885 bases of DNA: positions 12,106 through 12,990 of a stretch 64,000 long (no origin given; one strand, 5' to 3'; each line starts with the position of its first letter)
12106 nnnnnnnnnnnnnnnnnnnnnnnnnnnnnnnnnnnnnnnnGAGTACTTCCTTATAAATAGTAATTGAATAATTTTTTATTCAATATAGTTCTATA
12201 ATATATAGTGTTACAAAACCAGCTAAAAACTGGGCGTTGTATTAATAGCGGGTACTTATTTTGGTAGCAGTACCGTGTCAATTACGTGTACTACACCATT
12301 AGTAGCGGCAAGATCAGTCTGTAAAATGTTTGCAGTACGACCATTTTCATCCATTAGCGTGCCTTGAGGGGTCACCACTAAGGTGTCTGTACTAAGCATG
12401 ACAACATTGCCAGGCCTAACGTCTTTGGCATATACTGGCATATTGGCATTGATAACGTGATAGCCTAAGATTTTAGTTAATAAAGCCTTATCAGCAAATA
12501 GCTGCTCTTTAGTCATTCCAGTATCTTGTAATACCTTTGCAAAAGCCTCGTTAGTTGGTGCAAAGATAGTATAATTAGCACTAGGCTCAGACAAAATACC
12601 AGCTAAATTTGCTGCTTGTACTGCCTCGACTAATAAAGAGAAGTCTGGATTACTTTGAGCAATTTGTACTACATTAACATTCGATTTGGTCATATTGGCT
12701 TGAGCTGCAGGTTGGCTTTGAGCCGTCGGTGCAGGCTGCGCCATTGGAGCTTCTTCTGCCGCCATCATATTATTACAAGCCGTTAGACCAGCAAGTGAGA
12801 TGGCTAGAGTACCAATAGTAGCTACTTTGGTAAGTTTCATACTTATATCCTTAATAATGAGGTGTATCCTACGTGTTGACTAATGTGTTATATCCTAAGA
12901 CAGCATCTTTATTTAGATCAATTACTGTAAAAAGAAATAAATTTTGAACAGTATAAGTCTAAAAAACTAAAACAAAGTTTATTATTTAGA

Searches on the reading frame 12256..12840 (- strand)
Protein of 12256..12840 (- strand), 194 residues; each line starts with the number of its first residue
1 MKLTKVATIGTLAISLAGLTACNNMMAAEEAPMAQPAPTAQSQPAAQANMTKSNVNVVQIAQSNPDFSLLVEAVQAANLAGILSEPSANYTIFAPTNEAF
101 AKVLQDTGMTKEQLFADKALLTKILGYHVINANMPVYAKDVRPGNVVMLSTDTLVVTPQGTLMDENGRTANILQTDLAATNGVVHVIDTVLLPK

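Call 17: search_protein_families(library=pfam, proteins=[window:12256-12840:-], max_evalue=0.01)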
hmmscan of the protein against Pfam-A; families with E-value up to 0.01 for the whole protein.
window:12256-12840:- (194 aa): 1 family
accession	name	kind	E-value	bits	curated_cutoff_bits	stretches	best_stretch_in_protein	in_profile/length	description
PF02469.27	Fasciclin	-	2.3e-25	89.6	22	1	65-193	1-123/123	Fasciclin domain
